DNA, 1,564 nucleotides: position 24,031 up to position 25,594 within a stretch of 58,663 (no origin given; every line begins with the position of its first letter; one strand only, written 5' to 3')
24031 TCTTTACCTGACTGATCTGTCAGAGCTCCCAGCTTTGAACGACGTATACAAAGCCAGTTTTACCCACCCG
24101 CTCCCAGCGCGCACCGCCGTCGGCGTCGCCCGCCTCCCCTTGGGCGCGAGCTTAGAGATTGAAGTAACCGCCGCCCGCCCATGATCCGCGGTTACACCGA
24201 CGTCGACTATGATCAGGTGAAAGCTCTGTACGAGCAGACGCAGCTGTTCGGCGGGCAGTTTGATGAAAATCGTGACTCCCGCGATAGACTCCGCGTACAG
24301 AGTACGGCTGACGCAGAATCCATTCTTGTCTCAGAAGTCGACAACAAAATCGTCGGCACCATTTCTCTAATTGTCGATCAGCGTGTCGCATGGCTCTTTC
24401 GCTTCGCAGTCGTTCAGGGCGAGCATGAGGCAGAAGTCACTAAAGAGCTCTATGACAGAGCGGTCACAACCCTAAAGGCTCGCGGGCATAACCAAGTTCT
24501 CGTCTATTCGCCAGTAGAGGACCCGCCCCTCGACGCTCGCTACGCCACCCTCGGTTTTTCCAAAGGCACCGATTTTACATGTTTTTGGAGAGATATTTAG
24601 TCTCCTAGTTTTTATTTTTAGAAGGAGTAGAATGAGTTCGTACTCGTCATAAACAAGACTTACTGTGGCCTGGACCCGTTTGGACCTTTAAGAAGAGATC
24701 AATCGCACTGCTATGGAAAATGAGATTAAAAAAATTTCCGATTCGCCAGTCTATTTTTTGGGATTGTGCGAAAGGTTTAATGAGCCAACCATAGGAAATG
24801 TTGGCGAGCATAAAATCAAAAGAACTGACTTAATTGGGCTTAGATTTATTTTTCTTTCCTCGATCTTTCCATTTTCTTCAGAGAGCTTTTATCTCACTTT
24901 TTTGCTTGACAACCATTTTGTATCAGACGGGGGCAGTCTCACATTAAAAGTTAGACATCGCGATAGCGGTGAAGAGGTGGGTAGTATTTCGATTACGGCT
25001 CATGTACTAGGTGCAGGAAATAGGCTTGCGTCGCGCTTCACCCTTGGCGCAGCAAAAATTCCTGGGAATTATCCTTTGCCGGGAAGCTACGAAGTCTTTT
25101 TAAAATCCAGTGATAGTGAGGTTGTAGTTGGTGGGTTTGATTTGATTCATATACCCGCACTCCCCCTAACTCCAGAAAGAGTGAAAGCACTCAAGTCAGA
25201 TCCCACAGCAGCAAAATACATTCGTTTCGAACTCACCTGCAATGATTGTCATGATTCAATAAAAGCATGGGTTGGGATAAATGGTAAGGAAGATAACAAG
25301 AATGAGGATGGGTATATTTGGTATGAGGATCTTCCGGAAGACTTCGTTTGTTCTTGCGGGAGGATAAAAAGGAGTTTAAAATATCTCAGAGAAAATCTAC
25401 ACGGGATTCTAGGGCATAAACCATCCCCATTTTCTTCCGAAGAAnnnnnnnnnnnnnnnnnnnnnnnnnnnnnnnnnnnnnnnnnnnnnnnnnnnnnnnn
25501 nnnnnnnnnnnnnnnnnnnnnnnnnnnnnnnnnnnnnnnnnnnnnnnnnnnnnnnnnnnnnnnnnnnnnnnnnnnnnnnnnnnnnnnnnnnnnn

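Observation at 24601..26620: AT-rich insert carrying a Shedu-like (DUF4263 / PD-(D/E)xK) nuclease with an unassignable N-terminal region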

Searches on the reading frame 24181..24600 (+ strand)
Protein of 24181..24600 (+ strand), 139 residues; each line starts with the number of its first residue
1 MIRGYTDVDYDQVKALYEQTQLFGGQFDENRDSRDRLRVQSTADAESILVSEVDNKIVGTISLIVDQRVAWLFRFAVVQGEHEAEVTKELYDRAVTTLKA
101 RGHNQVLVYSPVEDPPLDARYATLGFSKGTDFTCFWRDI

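Call 4: search_protein_families(library=pfam, proteins=[window:24181-24600:+], max_evalue=1)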
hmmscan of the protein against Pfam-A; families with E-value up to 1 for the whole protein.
window:24181-24600:+ (139 aa): 6 families
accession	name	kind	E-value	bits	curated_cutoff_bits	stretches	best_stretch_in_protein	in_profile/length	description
PF00583.31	Acetyltransf_1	-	4.1e-05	24.3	20.7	1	31-126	18-116/116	Acetyltransferase (GNAT) family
PF13673.13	Acetyltransf_10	-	0.00087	19.7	23.6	1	30-127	15-108/128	Acetyltransferase (GNAT) domain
PF19707.4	DUF6204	-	0.015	16.1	27.5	1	25-111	12-99/114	Family of unknown function (DUF6204)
PF13527.13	Acetyltransf_9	-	0.018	15.5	25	1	2-102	2-105/127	Acetyltransferase (GNAT) domain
PF13508.13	Acetyltransf_7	-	0.033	15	27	1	46-127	3-83/84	Acetyltransferase (GNAT) domain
PF00885.24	DMRL_synthase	-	0.038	14.3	26.7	1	73-105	2-36/139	6,7-dimethyl-8-ribityllumazine synthase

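Call 99: find_encoding_contigs(protein=window:24181-24600:+, flank=6000, max_places=10)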
Protein window:24181-24600:+ (139 aa): 6 contigs read that carry it; 5 places shown.
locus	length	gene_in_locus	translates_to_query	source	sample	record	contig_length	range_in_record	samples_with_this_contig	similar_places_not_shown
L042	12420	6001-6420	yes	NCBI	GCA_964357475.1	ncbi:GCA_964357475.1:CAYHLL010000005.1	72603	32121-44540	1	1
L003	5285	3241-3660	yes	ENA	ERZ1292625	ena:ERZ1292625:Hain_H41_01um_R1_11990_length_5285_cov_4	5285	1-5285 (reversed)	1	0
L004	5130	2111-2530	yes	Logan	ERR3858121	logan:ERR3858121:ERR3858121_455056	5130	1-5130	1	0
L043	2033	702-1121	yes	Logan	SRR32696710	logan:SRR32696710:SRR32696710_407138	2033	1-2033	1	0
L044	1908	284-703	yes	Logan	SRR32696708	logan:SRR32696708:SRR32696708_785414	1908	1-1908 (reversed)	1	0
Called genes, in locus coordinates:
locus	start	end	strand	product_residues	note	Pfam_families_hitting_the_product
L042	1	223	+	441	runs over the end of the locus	PF00270:DEAD, PF04851:ResIII, PF00271:Helicase_C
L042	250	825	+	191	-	-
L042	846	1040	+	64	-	PF01381:HTH_3, PF13560:HTH_31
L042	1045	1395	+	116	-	-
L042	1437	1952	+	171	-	PF00085:Thioredoxin, PF13098:Thioredoxin_2 (weak)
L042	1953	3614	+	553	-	PF13386:DsbD_2 (weak), PF00578:AhpC-TSA, PF08534:Redoxin, PF13905:Thioredoxin_8 (weak), PF17991:Thioredoxin_10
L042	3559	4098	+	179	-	-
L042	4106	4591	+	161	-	PF10648:Gmad2 (weak)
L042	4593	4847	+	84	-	PF18893:DUF5652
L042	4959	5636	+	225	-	PF00106:adh_short, PF08659:KR, PF13561:adh_short_C2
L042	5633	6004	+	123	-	PF01042:Ribonuc_L-PSP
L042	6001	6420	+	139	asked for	-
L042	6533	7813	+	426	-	PF14082:SduA_C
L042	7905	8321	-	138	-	-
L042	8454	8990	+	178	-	-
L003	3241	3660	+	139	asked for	-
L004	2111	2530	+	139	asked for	-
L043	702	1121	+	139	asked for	-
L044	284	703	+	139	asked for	-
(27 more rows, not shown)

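Call 100: find_related_loci(query=window:24181-24597:+, collection=metagenome_contigs, flank=5000)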
Query window:24181-24597:+ (139 aa) in metagenome_contigs; peptide patterns used: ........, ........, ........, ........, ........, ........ (x = any residue, [..] = any of these).
310 stretches matched a pattern; 18 encode a relative of the query (tblastn E <= 1e-3); 18 distinct loci.
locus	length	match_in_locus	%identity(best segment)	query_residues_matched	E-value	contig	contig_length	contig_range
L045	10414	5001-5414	62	2-139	4e-56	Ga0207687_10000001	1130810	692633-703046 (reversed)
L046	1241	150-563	59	2-139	1e-58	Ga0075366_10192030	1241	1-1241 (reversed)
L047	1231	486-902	60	2-139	8e-58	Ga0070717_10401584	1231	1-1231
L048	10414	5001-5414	59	2-139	7e-55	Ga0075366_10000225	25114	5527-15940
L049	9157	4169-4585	59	1-139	1e-54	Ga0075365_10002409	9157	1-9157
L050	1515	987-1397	58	3-139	2e-55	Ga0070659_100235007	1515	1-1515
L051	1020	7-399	60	9-139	6e-56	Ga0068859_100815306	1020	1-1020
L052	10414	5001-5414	59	2-139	2e-52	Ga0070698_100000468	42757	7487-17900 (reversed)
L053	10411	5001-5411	58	3-139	4e-52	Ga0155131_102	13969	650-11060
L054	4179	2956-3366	58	3-139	4e-52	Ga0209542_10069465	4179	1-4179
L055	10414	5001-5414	57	2-139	4e-52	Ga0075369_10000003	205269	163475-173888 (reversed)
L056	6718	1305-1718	60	2-139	3e-51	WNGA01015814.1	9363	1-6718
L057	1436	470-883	56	2-139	2e-51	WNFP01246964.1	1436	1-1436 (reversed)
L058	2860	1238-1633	54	2-139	2e-44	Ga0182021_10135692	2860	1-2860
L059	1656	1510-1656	53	2-50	2e-12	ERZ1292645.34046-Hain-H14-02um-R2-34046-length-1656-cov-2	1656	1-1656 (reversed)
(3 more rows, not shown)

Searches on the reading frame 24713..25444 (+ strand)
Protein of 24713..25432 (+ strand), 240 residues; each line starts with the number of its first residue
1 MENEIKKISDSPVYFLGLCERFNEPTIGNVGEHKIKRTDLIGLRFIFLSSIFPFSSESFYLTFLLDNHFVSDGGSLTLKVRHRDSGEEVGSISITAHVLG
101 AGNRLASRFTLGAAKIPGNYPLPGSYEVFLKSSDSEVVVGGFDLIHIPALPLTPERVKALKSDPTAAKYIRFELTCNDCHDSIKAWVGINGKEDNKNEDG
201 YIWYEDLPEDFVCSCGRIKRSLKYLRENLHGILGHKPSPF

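Call 40: predict_structure(alignment_id=A2)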
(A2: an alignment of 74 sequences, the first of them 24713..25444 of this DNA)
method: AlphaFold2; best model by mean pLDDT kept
length: 244 residues; sequences in the alignment: 74
mean_pLDDT: 90.4   pTM: 0.84
mean pLDDT of the five models: 90.4, 90.2, 90.2, 90.2, 89.1
residues with pLDDT >= 90: 193; 70-90: 32; 50-70: 12; < 50: 7
segments of 3 or more residues with pLDDT < 50: 1-4, 242-244
pLDDT, mean of each block of 10 residues (from residue 1): 56 95 94 92 96 93 94 90 96 90 84 95 97 92 97 95 93 95 96 79 97 96 97 79 44
secondary structure, 60 per line:
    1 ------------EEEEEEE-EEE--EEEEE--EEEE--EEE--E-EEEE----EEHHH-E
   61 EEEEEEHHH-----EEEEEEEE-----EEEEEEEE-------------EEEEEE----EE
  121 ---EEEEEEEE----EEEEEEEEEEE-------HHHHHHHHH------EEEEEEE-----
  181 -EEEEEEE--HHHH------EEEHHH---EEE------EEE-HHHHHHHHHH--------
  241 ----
elements in order: E13-19 E21-23 E26-30 E33-36 E39-41 E46-49 E60-66 E75-82 E88-95 E109-114 E124-131 E136-146 H154-162 E169-175 E182-188 H191-194 E201-203 E210-212 E219-221 H223-232

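Call 48: fold_search(model_id=the predicted structure, library=pdb)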
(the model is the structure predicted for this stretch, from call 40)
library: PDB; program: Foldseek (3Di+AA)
matches with E <= 10: 1806; with E <= 0.001: 2
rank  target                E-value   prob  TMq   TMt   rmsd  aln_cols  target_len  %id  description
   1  8dne_C                7.4e-04  1.00  0.32  0.22   7.5       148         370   12  CryoEM structure of the A.aeolicus WzmWzt transporter bound to ATP (released 2022-09-21)
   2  8uin_G                8.3e-04  0.97  0.27  0.12  19.3       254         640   11  Structure of the C3bBb-albicin complex (released 2024-05-08)
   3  7k2t_A                1.1e-03  1.00  0.31  0.21   7.3       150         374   12  Mg2+/ATP-bound structure of the full-length WzmWzt O antigen ABC transporter in lipid nanodiscs (released 2021-01-13)
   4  3n6y_A                1.2e-03  1.00  0.27  0.45   7.9       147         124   12  Crystal structure of an immunoglobulin-like protein (PA1606) from PSEUDOMONAS AERUGINOSA at 1.50 A resolution (released 2010-07-21)
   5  8uin_A                1.2e-03  0.99  0.27  0.11  18.2       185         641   11  Structure of the C3bBb-albicin complex (released 2024-05-08)
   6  3n6y_B                1.4e-03  1.00  0.27  0.46   7.6       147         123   12  Crystal structure of an immunoglobulin-like protein (PA1606) from PSEUDOMONAS AERUGINOSA at 1.50 A resolution (released 2010-07-21)
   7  6o14_A                1.6e-03  1.00  0.29  0.45   8.6       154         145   16  Crystal structure of the Aquifex aeolicus Wzt Carbohydrate Binding Domain (released 2020-01-15)
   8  8eok_G                1.8e-03  0.98  0.26  0.11  19.0       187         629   12  Structure of the C3bB proconvertase in complex with lufaxin and factor Xa (released 2023-08-30)
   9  7k2t_C                3.0e-03  1.00  0.31  0.21   7.9       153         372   12  Mg2+/ATP-bound structure of the full-length WzmWzt O antigen ABC transporter in lipid nanodiscs (released 2021-01-13)
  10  3l5n_A                4.5e-03  0.96  0.27  0.12  18.3       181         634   13  Staphylococcal Complement Inhibitor (SCIN) in complex with Human Complement Component C3b (released 2010-08-04)
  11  6o14_B                5.6e-03  1.00  0.30  0.47   7.3       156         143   15  Crystal structure of the Aquifex aeolicus Wzt Carbohydrate Binding Domain (released 2020-01-15)
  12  8coe_A                8.3e-03  0.85  0.23  0.08  14.7       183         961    8  complement C5 in complex with the LCP0195 nanobody (released 2024-01-03)
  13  1fso                  8.8e-03  0.87  0.23  0.35   9.9       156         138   11  CRYSTAL STRUCTURE OF TRUNCATED HUMAN RHOGDI QUADRUPLE MUTANT (released 2001-05-02)
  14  5fr1_B                9.3e-03  0.92  0.25  0.33   9.6       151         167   12  Double acetylated RhoGDI-alpha in complex with RhoA-GDP (released 2016-01-13)
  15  2jhs                  9.3e-03  0.84  0.23  0.33   9.4       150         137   13  CRYSTAL STRUCTURE OF RHOGDI K135H,K138H,K141H MUTANT (released 2007-05-08)
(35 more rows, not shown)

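Call 53: fold_search(model_id=the predicted structure, library=viral)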
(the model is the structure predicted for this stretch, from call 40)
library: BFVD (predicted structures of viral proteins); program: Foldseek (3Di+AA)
matches with E <= 10: 1096; with E <= 0.001: 1
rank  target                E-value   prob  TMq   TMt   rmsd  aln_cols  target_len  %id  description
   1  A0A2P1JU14            1.1e-05  1.00  0.39  0.66   4.1       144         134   15  Uncharacterized protein [Anoxybacillus phage A403]
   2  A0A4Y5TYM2            1.4e-03  1.00  0.36  0.32   4.5       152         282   10  (no name in the UniProt tables at hand)
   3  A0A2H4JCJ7            1.8e-03  1.00  0.39  0.63   4.4       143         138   10  Uncharacterized protein [uncultured Caudovirales phage]
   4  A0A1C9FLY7            2.4e-03  1.00  0.25  0.16   6.3       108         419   15  (no name in the UniProt tables at hand)
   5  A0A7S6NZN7            2.7e-03  0.99  0.28  0.11  11.5       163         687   14  (no name in the UniProt tables at hand)
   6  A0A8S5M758            2.8e-03  1.00  0.24  0.41   4.5        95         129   15  WztC-like protein [Siphoviridae sp. ctrgt10]
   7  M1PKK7                4.2e-03  1.00  0.31  0.47   8.3       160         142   10  (no name in the UniProt tables at hand)
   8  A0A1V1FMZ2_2          5.2e-03  0.89  0.29  0.12  13.5       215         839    8  Cadherin-like beta sandwich domain protein [Azobacteroides phage ProJPt-Bp1]
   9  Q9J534                6.5e-03  0.99  0.23  0.26  10.5       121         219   15  ORF FPV199 V-type Ig domain [Fowlpox virus (strain NVSL)]
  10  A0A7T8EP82            6.9e-03  0.99  0.24  0.45   5.2       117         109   13  (no name in the UniProt tables at hand)
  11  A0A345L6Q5            8.2e-03  0.97  0.27  0.16  10.6       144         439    8  Uncharacterized protein [Serratia phage Scapp]
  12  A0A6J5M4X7            9.7e-03  0.97  0.24  0.38   7.8       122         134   12  Uncharacterized protein [uncultured Caudovirales phage]
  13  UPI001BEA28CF         1.3e-02  0.95  0.29  0.16  11.2       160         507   11  (no name look-up for this kind of identifier)
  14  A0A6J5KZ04            1.4e-02  0.94  0.21  0.38   6.8       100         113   12  Uncharacterized protein [uncultured Caudovirales phage]
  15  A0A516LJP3            1.4e-02  0.91  0.22  0.32   7.3       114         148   18  (no name in the UniProt tables at hand)
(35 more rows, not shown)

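Call 68: search_protein_representatives(alignment_id=A3)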
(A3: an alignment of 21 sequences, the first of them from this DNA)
Query: 21 sequences, 245 profile positions. Proteins with E-value up to 0.001 (for the whole library): 502; up to 1e-10: 419; up to 1e-30: 267. The best 150 are listed.
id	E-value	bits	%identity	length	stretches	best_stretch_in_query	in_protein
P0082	3.0e-80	285.6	-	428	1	1-244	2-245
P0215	3.0e-79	282.3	-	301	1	8-244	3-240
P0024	2.6e-78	279.3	-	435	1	4-244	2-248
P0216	8.0e-77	274.4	-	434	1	5-244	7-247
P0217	7.7e-74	264.6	-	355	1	8-243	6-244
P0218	5.0e-69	248.9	-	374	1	7-242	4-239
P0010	9.3e-69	248.0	-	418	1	3-244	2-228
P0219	2.8e-68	246.5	-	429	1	10-242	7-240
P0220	3.7e-68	246.0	-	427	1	11-244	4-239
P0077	1.8e-67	243.8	-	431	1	7-244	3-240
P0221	3.4e-67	242.9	-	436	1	9-244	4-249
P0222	4.8e-67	242.4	-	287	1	9-244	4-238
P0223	2.7e-66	240.0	-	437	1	7-244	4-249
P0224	2.7e-66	239.9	-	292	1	8-242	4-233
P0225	7.3e-66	238.5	-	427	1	6-244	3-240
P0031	8.0e-54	199.1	-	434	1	9-240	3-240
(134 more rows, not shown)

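Call 83: search_protein_families(library=ncbifam, proteins=[window:24713-25432:+], max_evalue=1)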
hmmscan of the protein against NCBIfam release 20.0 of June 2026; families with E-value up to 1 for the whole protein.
window:24713-25432:+ (240 aa): 1 family
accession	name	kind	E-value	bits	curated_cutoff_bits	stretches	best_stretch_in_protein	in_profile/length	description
NF052362.1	FimF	equivalog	0.22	11.1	200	1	155-198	53-97/175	type 1 fimbrial adaptor subunit FimF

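Call 84: search_protein_families(library=pfam, proteins=[window:24713-25432:+], max_evalue=10)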
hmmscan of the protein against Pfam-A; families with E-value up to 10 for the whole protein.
window:24713-25432:+ (240 aa): 2 families
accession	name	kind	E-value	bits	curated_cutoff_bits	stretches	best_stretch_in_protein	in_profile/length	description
PF05907.18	CXXC_Zn-b_euk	-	0.036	14.4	22.9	1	155-199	9-54/155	CXXC motif containing zinc binding protein, eukaryotic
PF02475.24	TRM5-TYW2_MTfase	-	0.17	12.2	28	1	131-188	33-94/164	TRM5/TYW2 methyltransferase domain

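Call 88: search_protein_families(library=phrogs, proteins=[window:24713-25432:+], max_evalue=0.1)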
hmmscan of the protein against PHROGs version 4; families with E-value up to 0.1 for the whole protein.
window:24713-25432:+ (240 aa): 0 families
